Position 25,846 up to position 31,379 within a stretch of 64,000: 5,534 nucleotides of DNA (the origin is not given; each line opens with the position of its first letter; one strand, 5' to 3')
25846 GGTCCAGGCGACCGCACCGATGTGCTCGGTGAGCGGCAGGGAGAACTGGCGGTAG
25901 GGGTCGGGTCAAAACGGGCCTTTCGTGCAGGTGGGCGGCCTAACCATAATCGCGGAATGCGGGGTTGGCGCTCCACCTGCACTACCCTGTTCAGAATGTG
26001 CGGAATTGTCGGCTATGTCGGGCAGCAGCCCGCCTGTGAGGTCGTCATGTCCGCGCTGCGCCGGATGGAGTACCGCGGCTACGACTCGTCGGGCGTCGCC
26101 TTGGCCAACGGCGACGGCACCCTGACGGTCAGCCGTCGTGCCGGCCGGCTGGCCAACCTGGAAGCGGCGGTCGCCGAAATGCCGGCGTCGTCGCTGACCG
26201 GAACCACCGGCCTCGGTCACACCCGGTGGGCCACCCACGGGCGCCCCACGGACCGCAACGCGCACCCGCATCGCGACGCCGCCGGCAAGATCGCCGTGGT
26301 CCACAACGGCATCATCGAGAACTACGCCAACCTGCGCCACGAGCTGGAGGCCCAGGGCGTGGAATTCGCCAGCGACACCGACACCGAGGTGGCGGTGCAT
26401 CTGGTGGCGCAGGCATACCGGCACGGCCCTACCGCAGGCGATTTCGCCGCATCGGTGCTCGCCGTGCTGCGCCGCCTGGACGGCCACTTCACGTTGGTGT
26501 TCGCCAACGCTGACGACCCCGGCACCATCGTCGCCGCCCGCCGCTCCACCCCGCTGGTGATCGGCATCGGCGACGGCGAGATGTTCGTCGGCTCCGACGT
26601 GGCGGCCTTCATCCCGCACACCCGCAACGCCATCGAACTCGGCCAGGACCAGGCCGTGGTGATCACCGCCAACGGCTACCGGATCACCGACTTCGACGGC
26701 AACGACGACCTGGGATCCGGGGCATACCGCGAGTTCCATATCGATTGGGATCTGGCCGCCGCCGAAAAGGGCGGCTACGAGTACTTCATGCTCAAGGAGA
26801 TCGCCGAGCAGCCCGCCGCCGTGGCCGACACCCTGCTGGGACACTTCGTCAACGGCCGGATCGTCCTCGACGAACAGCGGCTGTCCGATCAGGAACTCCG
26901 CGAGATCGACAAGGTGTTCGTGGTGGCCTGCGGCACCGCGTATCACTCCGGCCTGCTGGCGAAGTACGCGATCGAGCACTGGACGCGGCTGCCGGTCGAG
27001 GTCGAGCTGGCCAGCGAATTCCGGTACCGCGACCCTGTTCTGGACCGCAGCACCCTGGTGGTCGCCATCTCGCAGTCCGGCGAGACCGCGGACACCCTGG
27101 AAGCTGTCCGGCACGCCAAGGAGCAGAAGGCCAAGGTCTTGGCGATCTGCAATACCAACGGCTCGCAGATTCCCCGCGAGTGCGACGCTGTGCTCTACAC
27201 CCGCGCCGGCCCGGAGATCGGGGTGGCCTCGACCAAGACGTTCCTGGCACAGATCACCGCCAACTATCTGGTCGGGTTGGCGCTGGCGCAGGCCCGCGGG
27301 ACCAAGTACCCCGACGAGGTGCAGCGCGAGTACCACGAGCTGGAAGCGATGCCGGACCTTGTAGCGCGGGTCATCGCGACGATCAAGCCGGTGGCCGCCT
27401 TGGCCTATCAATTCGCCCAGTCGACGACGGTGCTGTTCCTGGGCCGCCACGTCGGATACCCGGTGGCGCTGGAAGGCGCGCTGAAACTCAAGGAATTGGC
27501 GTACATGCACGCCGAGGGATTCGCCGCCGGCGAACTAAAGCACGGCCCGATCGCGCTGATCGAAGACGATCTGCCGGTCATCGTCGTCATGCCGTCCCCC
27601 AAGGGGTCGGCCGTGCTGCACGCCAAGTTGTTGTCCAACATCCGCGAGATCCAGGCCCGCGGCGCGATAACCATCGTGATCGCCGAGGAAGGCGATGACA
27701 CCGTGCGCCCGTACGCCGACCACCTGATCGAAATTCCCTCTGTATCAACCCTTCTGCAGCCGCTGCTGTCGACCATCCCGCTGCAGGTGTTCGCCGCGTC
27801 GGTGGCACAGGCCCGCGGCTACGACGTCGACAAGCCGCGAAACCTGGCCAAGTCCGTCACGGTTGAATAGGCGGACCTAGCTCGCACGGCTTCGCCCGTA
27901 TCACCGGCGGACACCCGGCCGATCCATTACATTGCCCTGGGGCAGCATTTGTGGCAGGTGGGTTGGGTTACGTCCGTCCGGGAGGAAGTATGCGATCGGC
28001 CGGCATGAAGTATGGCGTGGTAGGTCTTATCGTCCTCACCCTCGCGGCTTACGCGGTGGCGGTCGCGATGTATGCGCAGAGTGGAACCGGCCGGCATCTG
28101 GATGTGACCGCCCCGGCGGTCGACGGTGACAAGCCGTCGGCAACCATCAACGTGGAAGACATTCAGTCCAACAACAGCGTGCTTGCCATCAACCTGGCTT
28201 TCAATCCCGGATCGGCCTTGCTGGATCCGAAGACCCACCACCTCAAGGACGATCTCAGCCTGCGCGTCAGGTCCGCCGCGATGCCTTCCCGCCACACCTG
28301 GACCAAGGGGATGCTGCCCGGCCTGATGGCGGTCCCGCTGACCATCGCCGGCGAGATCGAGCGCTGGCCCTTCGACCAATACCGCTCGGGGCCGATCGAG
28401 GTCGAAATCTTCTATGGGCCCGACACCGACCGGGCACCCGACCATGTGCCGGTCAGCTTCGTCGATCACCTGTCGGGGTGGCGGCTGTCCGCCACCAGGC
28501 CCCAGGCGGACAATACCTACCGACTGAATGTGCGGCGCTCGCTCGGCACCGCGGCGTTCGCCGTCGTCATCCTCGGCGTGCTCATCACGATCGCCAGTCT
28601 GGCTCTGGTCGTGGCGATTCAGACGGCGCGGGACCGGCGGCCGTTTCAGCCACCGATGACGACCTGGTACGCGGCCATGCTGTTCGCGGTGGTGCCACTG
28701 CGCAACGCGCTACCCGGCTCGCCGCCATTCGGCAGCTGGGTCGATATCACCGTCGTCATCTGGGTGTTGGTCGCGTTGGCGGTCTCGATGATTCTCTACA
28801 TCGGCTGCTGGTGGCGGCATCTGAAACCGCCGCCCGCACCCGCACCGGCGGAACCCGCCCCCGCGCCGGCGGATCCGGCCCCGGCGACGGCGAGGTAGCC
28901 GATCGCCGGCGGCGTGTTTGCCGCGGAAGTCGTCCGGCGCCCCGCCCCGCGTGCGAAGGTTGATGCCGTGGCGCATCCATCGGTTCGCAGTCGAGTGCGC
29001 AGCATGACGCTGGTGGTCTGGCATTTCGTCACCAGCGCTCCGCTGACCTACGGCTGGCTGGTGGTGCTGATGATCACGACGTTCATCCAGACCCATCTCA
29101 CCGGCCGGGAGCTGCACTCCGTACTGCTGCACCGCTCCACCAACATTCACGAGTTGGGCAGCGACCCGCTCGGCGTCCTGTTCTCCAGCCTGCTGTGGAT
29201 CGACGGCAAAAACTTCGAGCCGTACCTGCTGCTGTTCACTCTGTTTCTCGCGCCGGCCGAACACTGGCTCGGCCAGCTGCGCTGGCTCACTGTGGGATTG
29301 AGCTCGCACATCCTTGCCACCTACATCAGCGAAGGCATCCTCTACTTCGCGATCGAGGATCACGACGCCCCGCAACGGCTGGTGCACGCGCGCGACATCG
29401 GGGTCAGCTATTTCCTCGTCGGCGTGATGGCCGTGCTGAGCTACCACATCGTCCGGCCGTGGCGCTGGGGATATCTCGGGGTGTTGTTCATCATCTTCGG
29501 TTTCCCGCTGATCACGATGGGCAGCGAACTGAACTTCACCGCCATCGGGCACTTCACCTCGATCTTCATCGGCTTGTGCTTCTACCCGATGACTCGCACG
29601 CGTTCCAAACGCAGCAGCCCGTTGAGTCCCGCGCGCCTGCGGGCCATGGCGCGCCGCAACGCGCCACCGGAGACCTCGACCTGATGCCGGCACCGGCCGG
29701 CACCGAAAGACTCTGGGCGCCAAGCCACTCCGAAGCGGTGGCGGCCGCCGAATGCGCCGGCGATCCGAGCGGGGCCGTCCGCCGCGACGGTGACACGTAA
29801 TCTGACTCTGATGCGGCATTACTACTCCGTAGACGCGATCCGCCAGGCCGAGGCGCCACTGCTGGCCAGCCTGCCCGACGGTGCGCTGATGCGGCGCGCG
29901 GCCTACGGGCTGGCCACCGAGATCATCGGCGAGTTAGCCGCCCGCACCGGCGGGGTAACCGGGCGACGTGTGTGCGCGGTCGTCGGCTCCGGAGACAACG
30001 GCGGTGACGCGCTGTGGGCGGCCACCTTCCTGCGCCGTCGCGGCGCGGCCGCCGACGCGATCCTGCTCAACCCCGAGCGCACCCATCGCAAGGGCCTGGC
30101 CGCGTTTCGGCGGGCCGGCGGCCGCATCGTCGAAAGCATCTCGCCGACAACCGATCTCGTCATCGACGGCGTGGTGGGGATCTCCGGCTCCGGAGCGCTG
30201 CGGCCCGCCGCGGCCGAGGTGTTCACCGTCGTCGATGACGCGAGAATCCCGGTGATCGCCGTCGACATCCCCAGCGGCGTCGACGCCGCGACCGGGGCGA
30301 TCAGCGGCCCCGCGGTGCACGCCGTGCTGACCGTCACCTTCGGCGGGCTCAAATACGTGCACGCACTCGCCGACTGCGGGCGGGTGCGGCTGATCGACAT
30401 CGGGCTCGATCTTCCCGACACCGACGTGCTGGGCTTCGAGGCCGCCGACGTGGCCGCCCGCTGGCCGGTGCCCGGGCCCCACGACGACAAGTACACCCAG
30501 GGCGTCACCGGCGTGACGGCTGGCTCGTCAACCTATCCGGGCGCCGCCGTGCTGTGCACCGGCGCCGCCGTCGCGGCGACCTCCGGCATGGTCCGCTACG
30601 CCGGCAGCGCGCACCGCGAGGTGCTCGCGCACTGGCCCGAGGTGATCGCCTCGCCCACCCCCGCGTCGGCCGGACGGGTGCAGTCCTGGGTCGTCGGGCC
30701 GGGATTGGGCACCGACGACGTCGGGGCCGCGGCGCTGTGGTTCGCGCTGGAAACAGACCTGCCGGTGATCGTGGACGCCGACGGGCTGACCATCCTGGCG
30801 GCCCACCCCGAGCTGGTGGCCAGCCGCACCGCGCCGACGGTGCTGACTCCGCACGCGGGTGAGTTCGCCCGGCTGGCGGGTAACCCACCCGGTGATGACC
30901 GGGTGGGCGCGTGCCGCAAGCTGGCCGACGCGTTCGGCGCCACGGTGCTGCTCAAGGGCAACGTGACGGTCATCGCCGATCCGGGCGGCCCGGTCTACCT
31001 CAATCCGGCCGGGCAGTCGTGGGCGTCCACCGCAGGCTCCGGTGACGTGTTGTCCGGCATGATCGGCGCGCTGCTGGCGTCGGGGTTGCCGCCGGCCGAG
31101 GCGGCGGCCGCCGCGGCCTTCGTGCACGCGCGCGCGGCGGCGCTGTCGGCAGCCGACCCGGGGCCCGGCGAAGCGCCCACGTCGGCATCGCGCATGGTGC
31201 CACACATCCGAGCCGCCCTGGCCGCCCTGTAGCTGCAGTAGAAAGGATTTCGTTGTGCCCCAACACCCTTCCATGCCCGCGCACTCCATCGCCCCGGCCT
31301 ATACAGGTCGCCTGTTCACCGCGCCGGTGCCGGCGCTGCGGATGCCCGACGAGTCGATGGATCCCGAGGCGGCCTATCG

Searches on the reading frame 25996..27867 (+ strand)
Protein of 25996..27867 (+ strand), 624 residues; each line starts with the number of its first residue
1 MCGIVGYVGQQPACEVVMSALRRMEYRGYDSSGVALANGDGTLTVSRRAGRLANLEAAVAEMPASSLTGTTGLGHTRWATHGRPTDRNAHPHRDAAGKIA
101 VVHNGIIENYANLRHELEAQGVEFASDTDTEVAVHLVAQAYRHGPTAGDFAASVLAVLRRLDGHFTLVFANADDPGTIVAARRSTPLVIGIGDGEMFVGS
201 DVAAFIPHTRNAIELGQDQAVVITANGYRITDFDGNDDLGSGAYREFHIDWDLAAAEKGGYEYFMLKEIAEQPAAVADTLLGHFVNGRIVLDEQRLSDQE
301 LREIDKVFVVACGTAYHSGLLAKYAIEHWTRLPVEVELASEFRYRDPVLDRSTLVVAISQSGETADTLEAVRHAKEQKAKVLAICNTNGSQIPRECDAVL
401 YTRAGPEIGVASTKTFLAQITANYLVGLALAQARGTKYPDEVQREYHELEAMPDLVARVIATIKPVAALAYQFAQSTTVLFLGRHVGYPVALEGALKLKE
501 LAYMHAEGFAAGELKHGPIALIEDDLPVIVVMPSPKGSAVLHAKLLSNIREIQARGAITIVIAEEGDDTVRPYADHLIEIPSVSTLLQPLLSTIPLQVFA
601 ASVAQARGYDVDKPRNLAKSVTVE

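Call 23: search_protein_families(library=pfam, proteins=[window:25996-27867:+], max_evalue=0.001)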
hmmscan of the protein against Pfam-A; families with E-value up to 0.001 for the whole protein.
window:25996-27867:+ (624 aa): 4 families
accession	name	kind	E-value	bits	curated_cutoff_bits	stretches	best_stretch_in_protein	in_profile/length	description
PF01380.27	SIS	-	3.1e-59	198.9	25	2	301-426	2-128/131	SIS domain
PF13522.11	GATase_6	-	1.9e-21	76.9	27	1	68-201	9-130/130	Glutamine amidotransferase domain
PF13537.11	GATase_7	-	1.2e-15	58.1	25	1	85-205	9-121/123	Glutamine amidotransferase domain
PF13230.11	GATase_4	-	0.00048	19.6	23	0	66-173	68-180/272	Glutamine amidotransferases class-II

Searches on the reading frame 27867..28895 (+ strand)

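Call 23: search_protein_families(library=pfam, proteins=[window:27867-28895:+], max_evalue=0.001)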
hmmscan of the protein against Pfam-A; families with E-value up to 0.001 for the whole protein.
window:27867-28895:+ (343 aa): 1 family
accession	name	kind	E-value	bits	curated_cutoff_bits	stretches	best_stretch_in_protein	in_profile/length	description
PF14494.11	DUF4436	-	5.5e-98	327.8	23.2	1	69-318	3-255/255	Domain of unknown function (DUF4436)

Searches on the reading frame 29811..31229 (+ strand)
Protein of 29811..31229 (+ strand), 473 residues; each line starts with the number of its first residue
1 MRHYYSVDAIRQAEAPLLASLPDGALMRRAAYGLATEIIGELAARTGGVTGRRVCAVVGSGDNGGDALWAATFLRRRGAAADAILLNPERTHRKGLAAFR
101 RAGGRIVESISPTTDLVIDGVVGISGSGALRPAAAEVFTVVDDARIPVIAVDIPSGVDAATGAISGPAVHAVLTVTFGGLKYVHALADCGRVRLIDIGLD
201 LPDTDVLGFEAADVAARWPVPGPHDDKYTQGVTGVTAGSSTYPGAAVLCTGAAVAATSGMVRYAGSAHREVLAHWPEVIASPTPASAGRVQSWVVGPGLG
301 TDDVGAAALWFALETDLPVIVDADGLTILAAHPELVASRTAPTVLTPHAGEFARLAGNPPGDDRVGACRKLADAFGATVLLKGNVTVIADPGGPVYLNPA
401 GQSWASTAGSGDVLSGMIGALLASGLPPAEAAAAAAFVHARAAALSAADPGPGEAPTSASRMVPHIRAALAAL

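Call 23: search_protein_families(library=pfam, proteins=[window:29811-31229:+], max_evalue=0.001)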
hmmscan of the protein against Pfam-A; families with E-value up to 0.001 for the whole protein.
window:29811-31229:+ (473 aa): 3 families
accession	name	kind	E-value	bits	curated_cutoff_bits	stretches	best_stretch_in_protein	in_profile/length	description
PF01256.23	Carb_kinase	-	1e-72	245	27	1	235-464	3-241/242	NAD(P)H-hydrate dehydratase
PF03853.21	YjeF_N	-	1.7e-33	116.4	24.9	1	25-181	3-167/169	YjeF-related protein N-terminus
PF08543.17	Phos_pyr_kin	-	2.6e-05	24.1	27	1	340-454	116-242/246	Phosphomethylpyrimidine kinase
